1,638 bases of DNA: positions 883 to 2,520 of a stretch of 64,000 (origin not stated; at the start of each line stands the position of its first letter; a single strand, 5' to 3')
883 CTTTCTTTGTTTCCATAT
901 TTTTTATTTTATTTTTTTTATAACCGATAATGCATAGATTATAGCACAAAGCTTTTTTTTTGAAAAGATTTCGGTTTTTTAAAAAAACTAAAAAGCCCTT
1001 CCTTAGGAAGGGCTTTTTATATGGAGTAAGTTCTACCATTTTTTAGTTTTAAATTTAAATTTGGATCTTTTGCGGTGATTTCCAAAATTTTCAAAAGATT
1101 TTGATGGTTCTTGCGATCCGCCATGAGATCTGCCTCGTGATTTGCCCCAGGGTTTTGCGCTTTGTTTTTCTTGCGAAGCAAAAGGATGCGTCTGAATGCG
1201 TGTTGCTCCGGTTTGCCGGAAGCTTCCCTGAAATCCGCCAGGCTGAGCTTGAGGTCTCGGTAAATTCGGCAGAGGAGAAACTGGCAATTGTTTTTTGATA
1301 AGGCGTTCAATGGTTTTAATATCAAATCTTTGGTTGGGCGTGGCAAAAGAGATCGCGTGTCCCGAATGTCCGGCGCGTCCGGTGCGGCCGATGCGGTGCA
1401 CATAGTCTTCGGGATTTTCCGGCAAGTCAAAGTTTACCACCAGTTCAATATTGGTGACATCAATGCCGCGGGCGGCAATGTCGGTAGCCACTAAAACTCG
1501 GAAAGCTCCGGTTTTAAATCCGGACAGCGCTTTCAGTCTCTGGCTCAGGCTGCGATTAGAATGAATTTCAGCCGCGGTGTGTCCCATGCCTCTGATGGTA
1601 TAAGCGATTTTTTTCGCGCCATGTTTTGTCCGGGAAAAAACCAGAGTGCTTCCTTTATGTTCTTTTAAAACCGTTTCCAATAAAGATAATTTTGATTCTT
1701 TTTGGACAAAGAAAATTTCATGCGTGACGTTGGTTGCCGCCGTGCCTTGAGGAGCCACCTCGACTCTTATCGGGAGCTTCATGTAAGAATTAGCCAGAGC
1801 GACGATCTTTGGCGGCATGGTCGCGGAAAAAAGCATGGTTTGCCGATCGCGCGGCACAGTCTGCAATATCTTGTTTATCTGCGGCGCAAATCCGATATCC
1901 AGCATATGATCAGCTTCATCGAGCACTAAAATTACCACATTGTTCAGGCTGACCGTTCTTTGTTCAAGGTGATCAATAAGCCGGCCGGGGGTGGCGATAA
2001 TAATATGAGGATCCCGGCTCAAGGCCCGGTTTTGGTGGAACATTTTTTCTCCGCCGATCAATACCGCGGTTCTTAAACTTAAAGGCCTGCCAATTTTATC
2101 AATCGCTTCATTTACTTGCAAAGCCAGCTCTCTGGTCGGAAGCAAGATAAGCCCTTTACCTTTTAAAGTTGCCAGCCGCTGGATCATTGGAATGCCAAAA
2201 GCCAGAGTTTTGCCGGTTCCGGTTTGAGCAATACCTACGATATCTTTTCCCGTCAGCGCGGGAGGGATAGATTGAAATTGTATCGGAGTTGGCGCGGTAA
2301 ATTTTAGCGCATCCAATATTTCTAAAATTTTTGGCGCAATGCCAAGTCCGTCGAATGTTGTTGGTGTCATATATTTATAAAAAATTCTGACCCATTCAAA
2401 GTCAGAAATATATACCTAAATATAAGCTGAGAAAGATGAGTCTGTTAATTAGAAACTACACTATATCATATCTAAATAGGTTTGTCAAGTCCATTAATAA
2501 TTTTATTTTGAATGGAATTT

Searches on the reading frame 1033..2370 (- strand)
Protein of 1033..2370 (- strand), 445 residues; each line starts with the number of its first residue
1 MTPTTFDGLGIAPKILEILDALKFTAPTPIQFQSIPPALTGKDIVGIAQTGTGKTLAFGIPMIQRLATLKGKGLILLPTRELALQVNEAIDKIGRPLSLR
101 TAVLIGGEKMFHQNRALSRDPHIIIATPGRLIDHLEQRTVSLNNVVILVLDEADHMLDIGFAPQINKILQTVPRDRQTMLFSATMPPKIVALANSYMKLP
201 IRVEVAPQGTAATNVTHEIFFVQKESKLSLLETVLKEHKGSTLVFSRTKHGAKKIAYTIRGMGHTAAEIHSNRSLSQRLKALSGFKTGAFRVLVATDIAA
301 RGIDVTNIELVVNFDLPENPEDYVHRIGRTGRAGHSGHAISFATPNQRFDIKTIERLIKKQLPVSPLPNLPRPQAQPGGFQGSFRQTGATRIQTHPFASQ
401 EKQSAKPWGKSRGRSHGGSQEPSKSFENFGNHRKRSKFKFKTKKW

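Call 85: search_protein_families(library=pfam, proteins=[window:1033-2370:-], max_evalue=0.00001)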
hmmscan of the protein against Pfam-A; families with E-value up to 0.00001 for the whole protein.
window:1033-2370:- (445 aa): 3 families
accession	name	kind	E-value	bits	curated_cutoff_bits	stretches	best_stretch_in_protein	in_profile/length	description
PF00270.35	DEAD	-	7e-48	162.9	26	1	28-188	1-163/167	DEAD/DEAH box helicase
PF00271.37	Helicase_C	-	9.3e-30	103.6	23.5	1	227-334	2-110/110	Helicase conserved C-terminal domain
PF04851.21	ResIII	-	4.2e-07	30.4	22.5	1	47-185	29-162/164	Type III restriction enzyme, res subunit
